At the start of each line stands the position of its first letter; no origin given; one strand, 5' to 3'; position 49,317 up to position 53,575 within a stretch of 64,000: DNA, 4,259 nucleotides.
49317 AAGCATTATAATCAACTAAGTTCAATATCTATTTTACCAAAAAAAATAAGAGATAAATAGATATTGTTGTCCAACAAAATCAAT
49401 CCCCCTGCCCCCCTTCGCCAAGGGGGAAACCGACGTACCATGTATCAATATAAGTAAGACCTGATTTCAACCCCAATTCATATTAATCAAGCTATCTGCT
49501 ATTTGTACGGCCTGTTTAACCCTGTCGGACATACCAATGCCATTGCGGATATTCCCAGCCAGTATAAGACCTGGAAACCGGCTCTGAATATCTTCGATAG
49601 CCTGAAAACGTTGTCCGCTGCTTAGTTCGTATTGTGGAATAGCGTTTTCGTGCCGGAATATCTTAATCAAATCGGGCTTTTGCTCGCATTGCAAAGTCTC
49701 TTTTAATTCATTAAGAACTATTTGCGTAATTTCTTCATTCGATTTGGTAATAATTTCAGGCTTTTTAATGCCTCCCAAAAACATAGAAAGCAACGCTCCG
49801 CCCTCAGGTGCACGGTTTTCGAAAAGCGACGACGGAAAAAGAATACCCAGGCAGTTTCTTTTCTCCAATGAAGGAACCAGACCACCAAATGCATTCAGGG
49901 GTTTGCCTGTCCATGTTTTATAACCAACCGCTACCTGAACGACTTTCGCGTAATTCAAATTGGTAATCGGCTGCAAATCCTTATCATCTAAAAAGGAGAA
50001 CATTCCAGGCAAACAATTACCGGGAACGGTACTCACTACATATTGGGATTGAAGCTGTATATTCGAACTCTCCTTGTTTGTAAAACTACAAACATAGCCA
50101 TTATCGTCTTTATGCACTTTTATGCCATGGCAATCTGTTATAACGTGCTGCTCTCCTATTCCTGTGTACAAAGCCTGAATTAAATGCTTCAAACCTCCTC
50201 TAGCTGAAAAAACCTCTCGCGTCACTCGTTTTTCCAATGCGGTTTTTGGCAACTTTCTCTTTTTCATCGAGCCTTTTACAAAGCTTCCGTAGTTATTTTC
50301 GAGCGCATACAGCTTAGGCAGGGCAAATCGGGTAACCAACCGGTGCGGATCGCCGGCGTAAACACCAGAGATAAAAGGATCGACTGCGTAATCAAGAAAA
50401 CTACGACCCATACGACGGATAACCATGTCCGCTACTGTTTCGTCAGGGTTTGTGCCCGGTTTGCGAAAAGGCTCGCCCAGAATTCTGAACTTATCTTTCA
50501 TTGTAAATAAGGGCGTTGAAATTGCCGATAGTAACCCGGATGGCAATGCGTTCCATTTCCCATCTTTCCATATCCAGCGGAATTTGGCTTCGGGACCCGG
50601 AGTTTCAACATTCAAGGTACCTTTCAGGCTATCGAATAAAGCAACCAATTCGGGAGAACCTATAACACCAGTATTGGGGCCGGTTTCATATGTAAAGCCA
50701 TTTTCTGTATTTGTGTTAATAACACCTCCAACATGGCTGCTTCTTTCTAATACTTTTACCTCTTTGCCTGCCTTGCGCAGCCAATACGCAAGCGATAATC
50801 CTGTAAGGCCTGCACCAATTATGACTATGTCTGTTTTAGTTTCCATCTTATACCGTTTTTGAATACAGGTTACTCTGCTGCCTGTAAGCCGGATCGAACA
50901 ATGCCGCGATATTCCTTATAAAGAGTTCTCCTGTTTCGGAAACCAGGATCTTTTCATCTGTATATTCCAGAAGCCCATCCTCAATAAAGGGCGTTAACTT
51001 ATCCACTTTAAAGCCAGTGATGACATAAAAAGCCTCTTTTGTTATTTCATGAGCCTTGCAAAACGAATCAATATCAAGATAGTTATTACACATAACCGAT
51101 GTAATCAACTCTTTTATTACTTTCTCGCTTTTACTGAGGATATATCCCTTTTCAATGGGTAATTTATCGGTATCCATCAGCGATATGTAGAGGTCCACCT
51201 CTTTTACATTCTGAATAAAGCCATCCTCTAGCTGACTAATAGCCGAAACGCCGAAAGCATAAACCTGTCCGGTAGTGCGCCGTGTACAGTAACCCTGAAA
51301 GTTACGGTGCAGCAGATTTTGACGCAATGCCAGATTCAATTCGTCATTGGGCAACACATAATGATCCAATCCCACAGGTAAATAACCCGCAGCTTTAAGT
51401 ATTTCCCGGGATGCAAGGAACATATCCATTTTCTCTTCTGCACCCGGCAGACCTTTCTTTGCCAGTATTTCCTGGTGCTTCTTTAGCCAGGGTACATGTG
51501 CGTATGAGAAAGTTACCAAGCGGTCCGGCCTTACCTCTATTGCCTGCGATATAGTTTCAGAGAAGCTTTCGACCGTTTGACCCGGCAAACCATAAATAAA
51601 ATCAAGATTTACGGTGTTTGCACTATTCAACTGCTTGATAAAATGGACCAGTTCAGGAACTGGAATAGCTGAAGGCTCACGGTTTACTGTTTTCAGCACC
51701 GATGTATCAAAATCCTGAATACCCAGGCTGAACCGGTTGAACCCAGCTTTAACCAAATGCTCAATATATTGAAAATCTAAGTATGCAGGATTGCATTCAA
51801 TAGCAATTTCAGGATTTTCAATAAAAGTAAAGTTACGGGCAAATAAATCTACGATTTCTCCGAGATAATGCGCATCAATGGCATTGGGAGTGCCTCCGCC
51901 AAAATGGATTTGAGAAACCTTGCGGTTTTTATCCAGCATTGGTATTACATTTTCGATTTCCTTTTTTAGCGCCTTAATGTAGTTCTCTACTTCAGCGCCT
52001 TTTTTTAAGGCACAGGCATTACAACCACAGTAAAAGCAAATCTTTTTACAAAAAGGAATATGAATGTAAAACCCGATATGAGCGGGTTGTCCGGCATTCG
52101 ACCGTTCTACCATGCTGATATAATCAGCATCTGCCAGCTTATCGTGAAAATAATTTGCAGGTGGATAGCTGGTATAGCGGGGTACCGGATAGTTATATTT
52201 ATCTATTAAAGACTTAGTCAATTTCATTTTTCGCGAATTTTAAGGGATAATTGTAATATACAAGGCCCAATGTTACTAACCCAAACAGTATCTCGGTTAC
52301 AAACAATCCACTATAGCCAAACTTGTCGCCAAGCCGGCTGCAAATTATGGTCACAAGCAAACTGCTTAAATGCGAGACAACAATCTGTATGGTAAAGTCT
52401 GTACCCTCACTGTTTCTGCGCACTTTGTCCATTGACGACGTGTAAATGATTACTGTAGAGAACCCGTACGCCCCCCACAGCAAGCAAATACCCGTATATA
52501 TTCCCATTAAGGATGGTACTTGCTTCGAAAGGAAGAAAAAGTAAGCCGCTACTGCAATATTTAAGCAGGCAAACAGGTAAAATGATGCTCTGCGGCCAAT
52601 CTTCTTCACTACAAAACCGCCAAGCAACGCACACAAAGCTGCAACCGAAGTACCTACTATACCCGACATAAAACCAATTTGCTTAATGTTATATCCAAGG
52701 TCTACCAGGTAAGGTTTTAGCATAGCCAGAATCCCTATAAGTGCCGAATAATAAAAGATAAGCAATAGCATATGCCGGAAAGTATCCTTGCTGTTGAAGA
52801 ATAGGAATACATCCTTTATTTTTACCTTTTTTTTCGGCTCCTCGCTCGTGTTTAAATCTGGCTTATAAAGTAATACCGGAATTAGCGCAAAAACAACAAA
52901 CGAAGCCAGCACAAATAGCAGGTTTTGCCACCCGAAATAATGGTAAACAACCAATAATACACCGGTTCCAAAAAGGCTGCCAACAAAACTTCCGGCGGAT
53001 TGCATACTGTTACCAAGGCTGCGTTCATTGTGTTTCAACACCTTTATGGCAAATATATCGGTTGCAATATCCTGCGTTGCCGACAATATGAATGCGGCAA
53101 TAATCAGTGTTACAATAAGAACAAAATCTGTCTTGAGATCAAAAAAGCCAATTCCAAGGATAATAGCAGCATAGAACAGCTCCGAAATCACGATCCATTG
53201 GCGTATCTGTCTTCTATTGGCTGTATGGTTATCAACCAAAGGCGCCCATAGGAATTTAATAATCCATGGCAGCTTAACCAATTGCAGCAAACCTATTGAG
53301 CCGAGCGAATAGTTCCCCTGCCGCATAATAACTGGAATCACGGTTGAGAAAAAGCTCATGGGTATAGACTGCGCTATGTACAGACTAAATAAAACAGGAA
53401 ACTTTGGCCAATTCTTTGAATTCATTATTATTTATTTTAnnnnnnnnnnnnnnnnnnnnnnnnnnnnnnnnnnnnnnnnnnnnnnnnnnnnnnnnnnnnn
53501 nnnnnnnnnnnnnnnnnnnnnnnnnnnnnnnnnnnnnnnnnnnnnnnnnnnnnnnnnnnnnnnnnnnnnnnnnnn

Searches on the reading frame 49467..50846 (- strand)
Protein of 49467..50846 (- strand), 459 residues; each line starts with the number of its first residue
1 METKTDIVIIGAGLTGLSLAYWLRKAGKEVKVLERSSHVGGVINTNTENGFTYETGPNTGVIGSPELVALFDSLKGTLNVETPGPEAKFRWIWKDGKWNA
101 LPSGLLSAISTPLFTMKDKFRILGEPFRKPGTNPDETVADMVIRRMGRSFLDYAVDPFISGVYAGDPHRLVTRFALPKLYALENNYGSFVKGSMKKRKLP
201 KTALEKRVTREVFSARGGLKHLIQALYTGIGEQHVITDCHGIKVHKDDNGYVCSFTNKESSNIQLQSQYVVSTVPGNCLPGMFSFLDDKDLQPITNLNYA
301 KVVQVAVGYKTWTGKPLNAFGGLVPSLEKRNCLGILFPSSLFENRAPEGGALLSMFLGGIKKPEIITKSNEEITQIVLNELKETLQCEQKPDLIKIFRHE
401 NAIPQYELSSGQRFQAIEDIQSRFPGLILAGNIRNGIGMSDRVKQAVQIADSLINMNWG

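Call 67: search_protein_families(library=pfam, proteins=[window:49467-50846:-])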
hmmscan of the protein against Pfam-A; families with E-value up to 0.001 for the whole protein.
window:49467-50846:- (459 aa): 9 families
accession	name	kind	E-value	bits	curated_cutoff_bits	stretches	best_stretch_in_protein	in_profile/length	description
PF01593.30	Amino_oxidase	-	6e-41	141.6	19.8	1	14-433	1-419/443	Flavin containing amine oxidoreductase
PF13450.12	NAD_binding_8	-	5.2e-14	52.7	21.9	1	9-73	1-67/68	NAD(P)-binding Rossmann-like domain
PF01266.30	DAO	-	2.9e-08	34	27.9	1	6-41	1-37/353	FAD dependent oxidoreductase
PF07992.20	Pyr_redox_2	-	2.7e-06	27.5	26.1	1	5-40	143-178/291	Pyridine nucleotide-disulphide oxidoreductase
PF00070.33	Pyr_redox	-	4.4e-06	27.6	22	1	7-40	2-35/82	Pyridine nucleotide-disulphide oxidoreductase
PF01494.25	FAD_binding_3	-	8.3e-06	25.7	22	1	4-37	1-34/349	FAD binding domain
PF01946.23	Thi4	-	2.6e-05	24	26.2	1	4-42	17-56/235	Thi4 family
PF00890.30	FAD_binding_2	-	7.4e-05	22.6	20.4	1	6-41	1-36/414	FAD binding domain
PF21799.2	MurD-like_N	-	0.00083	20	27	0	6-41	2-37/88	Mur ligase MurD-like, N-terminal domain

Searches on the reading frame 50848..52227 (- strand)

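Call 67: search_protein_families(library=pfam, proteins=[window:50848-52227:-])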
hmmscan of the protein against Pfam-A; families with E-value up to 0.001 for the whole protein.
window:50848-52227:- (459 aa): 1 family
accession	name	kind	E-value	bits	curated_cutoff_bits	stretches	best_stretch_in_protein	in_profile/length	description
PF04055.27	Radical_SAM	-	6e-20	72.5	29.5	1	54-227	1-164/166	Radical SAM superfamily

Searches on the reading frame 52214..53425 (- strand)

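Call 67: search_protein_families(library=pfam, proteins=[window:52214-53425:-])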
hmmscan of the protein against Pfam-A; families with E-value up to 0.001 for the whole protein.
window:52214-53425:- (403 aa): 3 families
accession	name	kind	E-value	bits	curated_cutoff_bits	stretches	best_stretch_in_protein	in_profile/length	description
PF07690.21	MFS_1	-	5.6e-26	91.7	33.4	1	12-357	1-345/347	Major Facilitator Superfamily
PF13000.13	Acatn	-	7.3e-10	38.4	23.7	1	9-158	2-175/546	Acetyl-coenzyme A transporter 1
PF03092.22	BT1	-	3.4e-07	29.8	22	1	47-372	31-316/432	BT1 family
